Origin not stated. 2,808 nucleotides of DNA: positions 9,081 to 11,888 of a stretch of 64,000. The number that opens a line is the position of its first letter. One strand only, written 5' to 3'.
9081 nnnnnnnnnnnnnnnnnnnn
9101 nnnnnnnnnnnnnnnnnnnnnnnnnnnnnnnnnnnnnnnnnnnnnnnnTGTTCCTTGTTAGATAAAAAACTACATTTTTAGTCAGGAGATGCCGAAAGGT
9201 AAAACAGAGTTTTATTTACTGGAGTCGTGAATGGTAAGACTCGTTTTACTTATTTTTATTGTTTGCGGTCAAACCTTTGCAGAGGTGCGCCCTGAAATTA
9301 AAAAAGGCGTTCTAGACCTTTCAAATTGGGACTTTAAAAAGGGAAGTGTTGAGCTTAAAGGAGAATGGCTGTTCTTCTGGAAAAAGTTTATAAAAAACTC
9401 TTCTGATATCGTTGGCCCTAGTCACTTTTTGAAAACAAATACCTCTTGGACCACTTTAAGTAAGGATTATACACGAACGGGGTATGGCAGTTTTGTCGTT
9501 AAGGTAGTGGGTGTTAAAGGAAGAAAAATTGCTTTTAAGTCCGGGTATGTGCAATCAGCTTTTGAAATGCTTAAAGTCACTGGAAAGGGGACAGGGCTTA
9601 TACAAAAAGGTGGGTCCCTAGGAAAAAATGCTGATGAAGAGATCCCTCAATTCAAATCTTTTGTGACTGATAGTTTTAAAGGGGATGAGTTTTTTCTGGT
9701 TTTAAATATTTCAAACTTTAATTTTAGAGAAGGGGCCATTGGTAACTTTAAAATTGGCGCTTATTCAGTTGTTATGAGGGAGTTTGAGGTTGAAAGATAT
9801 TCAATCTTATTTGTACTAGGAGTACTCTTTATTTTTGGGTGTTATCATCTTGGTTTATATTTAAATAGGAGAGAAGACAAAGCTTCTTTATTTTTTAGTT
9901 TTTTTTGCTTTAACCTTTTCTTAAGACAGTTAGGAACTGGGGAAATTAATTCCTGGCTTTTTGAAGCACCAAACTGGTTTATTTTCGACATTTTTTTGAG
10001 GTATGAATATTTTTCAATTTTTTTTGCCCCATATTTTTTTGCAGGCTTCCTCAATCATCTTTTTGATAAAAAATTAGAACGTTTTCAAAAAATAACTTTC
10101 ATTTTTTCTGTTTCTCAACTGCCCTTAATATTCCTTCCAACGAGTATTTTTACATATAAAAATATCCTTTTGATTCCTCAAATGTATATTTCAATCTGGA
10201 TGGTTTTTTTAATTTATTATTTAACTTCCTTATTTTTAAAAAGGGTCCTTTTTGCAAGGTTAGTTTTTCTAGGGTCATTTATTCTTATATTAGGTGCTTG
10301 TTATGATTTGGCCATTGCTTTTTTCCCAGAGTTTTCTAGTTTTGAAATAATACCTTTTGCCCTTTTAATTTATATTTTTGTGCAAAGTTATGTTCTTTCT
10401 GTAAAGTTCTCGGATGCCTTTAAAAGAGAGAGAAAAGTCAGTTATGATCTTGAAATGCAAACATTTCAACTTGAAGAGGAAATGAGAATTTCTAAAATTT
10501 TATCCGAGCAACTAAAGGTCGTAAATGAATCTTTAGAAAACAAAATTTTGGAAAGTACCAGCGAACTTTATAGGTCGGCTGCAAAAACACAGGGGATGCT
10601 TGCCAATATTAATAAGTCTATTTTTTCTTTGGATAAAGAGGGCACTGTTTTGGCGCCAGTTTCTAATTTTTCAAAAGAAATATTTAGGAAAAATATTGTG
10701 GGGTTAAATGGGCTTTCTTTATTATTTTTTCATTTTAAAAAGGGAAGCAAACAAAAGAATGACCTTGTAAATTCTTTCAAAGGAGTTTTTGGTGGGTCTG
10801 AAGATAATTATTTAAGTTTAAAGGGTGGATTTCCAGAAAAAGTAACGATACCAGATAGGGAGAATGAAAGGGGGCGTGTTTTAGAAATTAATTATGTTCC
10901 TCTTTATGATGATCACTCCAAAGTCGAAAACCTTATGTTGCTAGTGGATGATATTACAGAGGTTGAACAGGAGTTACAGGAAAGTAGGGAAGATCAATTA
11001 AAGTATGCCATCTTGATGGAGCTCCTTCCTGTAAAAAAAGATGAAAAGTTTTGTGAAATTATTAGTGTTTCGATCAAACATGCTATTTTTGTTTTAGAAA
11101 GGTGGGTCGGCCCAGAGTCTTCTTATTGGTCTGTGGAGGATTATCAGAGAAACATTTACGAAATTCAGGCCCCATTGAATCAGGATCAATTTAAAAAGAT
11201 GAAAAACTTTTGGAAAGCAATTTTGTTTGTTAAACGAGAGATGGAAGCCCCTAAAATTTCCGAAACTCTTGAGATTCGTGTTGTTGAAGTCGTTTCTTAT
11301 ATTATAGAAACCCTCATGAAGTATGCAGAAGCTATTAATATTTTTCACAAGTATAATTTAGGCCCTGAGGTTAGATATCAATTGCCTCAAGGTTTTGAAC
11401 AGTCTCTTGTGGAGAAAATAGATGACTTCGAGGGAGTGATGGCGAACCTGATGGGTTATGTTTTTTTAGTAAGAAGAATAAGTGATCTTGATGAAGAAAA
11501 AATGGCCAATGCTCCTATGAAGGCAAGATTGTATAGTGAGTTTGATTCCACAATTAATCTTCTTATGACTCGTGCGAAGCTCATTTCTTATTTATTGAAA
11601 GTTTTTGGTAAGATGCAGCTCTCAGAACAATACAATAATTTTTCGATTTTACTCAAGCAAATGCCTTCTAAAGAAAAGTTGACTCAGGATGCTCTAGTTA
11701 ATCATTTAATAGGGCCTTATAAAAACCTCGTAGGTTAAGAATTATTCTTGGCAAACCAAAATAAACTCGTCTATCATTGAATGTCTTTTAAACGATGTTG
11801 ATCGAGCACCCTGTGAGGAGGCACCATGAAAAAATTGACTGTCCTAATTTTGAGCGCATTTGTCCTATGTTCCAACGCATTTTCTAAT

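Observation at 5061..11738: Divergent pair of 7TMR-DISM receptors with an unrecognised output module, flanking a cassette of three small membrane proteins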

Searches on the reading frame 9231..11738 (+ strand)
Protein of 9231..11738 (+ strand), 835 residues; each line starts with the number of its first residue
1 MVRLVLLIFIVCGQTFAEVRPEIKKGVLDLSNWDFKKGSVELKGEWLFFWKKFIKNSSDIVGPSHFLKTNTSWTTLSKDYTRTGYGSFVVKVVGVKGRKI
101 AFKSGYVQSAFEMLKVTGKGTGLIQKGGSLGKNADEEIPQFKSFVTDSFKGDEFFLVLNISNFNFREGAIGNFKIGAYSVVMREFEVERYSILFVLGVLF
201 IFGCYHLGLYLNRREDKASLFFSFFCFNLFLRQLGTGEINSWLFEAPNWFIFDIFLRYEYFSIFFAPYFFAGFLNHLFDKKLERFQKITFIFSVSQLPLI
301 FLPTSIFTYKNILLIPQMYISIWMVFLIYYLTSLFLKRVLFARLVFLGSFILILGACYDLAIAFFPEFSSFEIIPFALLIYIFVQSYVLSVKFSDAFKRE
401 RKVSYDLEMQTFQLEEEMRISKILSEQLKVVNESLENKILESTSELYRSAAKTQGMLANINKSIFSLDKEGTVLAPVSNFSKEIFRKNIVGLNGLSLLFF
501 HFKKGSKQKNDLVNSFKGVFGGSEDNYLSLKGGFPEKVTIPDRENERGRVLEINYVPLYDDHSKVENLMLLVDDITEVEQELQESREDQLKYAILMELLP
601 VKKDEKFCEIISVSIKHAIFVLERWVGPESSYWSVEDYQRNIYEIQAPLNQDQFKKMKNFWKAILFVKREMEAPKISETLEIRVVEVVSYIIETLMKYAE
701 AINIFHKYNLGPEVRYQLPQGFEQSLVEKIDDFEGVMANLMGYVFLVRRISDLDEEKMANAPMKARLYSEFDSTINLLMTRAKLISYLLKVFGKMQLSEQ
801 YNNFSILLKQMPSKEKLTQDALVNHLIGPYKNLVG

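Call 3: search_protein_families(library=pfam, proteins=[window:9231-11738:+], max_evalue=1)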
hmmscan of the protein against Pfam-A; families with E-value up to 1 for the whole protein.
window:9231-11738:+ (835 aa): 2 families
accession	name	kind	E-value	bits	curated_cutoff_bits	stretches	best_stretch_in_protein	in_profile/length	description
PF07695.17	7TMR-DISM_7TM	-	4.3e-14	53.4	29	1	192-390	5-203/205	7TM diverse intracellular signalling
PF08448.16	PAS_4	-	0.0033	18.1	23.1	1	542-579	73-109/110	PAS fold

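Call 4: search_protein_families(library=ncbifam, proteins=[window:9231-11738:+], max_evalue=1)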
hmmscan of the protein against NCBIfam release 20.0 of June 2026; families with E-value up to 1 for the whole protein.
window:9231-11738:+ (835 aa): 1 family
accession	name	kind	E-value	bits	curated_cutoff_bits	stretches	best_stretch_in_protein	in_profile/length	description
NF046044.1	PnpS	equivalog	0.011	14.8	400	1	426-587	30-171/390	two-component system histidine kinase PnpS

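Call 7: search_solved_structures(query=window:9231-11738:+, max_evalue=10)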
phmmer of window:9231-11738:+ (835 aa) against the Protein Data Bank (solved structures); distinct sequences matched with E-value up to 10: 0.

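Call 8: find_homologous_proteins(query=window:9231-11738:+, max_evalue=0.001)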
Query window:9231-11738:+ (835 aa): 50 proteins with E <= 0.001 among 8000 candidates.
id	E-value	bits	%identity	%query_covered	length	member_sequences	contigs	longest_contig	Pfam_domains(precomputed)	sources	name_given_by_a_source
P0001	4.0e-232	791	48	98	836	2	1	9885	PF07695.18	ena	-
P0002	6.2e-39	152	28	53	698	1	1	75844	PF07695.18,PF02518.32,PF00512.32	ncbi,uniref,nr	ncbi:sensor histidine kinase [Paenibacillus puerhi]|uniref:sensor histidine kinase n=1 Tax=Paenibaci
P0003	3.0e-33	133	31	52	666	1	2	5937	PF13487.13,PF01966.29,PF07695.18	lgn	-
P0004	3.1e-31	127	29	51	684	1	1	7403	PF07695.18,PF02518.32,PF07568.19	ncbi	-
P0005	2.1e-30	124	27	56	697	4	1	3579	PF07695.18,PF02518.32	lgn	-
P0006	2.2e-30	124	25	50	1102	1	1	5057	PF07695.18,PF02518.32,PF00512.32,PF00072.31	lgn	-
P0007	3.9e-29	120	25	51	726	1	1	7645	PF07695.18,PF07228.18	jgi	jgi:serine phosphatase RsbU (regulator of sigma subunit)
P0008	4.6e-29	119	29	53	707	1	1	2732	PF07695.18,PF07228.18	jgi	-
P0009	6.1e-29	119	27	49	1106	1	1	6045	PF13581.13,PF07695.18,PF02518.32,PF00512.32,PF00072.31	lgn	-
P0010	1.5e-28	118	22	70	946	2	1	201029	PF07695.18,PF02518.32,PF01627.29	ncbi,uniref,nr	ncbi:MAG TPA: 7TM diverse intracellular signaling domain-containing protein [Oligoflexus sp.]|uniref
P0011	4.6e-28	116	29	45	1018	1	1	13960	PF07695.18,PF02518.32,PF00512.32,PF13589.13,PF06580.20,PF00072.31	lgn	-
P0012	2.3e-26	110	27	57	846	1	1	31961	PF08447.19,PF13426.14,PF07695.18,PF08448.17,PF02518.32,PF00512.32,PF00989.32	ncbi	ncbi:MAG: ATP-binding protein [bacterium]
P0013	2.5e-26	110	24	50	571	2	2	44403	PF07695.18,PF00990.27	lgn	-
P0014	2.6e-26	110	23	69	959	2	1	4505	PF07695.18,PF02518.32,PF01627.29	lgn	-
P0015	3.5e-26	110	27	52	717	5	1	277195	PF07695.18,PF07228.18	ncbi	-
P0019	1.4e-25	108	21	70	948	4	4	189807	PF07695.18,PF02518.32,PF01627.29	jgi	jgi:signal transduction histidine kinase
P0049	1.4e-9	55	27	31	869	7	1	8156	PF13426.14,PF07695.18,PF02518.32,PF01627.29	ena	-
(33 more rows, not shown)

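Call 10: search_protein_families(library=pfam, proteins=[P0001, P0010, P0014, P0019, P0049], max_evalue=0.1)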
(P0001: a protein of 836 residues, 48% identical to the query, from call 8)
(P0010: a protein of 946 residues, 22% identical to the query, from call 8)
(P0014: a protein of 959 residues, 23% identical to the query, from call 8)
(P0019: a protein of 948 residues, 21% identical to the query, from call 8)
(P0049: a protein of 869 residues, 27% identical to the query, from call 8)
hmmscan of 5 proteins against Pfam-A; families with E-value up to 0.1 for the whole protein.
P0001 (836 aa): 4 families
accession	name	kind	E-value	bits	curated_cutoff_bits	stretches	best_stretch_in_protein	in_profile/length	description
PF07695.17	7TMR-DISM_7TM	-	1.1e-15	58.6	29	1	197-399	2-203/205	7TM diverse intracellular signalling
PF08448.16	PAS_4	-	0.0012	19.5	23.1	1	529-564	74-107/110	PAS fold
PF09873.14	DUF2100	-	0.0031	17.9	23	1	691-749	134-193/210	Uncharacterized protein conserved in archaea (DUF2100)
PF10077.14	DUF2314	-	0.054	14.1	22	0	419-502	47-130/134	Uncharacterized protein conserved in bacteria (DUF2314)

P0010 (946 aa): 3 families
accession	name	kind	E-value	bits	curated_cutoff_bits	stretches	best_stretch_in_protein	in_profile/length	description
PF07695.17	7TMR-DISM_7TM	-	1.3e-16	61.6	29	1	219-410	3-199/205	7TM diverse intracellular signalling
PF02518.31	HATPase_c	-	8.5e-08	33.1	26.4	1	792-913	6-93/111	Histidine kinase-, DNA gyrase B-, and HSP90-like ATPase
PF01627.28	Hpt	-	1e-06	29.3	24.6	1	606-665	5-63/84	Hpt domain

P0014 (959 aa): 4 families
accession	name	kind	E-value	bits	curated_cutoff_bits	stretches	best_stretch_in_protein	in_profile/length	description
PF07695.17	7TMR-DISM_7TM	-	1.6e-18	67.8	29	1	232-423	3-199/205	7TM diverse intracellular signalling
PF02518.31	HATPase_c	-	2.4e-10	41.3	26.4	1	805-930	6-94/111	Histidine kinase-, DNA gyrase B-, and HSP90-like ATPase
PF01627.28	Hpt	-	2.4e-07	31.3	24.6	1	619-686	5-72/84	Hpt domain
PF14282.11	FlxA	-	0.024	15.2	26.3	1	468-522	3-56/101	FlxA-like protein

P0019 (948 aa): 3 families
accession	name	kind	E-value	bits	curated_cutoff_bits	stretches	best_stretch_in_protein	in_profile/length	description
PF07695.17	7TMR-DISM_7TM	-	1.4e-15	58.2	29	1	221-412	3-199/205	7TM diverse intracellular signalling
PF02518.31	HATPase_c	-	2.5e-07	31.6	26.4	1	794-919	6-97/111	Histidine kinase-, DNA gyrase B-, and HSP90-like ATPase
PF01627.28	Hpt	-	1.2e-06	29.1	24.6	1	609-683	6-81/84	Hpt domain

P0049 (869 aa): 7 families
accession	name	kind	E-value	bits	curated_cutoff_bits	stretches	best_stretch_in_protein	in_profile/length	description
PF07695.17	7TMR-DISM_7TM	-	5.7e-16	59.5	29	1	171-364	2-203/205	7TM diverse intracellular signalling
PF02518.31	HATPase_c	-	2.4e-15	57.4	26.4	1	739-867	5-108/111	Histidine kinase-, DNA gyrase B-, and HSP90-like ATPase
PF01627.28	Hpt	-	5.9e-08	33.3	24.6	1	578-639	21-77/84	Hpt domain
PF13426.13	PAS_9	-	6e-06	26.9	27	1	430-538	3-103/103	PAS domain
PF10843.13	RGI1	-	0.016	15.3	25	1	679-725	71-117/194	Respiratory growth induced protein 1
PF08448.16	PAS_4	-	0.057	14.1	23.1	0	506-540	75-109/110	PAS fold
PF13589.12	HATPase_c_3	-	0.089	13.2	25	0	742-793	5-53/137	Histidine kinase-, DNA gyrase B-, and HSP90-like ATPase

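Call 13: find_encoding_contigs(protein=P0001, flank=10000)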
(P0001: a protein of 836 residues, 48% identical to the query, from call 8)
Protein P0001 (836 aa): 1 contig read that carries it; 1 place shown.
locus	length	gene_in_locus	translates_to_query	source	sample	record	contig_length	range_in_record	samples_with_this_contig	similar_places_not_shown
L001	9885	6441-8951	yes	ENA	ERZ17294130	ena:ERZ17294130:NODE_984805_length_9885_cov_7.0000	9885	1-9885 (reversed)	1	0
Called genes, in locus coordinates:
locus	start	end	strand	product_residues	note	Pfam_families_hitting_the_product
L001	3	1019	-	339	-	?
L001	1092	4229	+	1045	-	PF03773:ArsP_1, PF01839:FG-GAP (faint), PF13517:FG-GAP_3, PF07593:UnbV_ASPIC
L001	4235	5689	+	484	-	PF13517:FG-GAP_3 (faint), PF23727:Beta-prop_FAM234A_B (faint), PF01839:FG-GAP (faint), PF13360:PQQ_2 (faint), PF13570:Beta-prop_ACSF4 (weak)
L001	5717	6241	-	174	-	PF00565:SNase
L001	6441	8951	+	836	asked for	PF07695:7TMR-DISM_7TM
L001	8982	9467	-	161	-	-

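Call 84: search_protein_families(library=padloc, proteins=[window:9231-11735:+], max_evalue=0.01)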
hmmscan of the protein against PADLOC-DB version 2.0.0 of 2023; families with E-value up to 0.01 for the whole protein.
window:9231-11735:+ (835 aa): 0 families
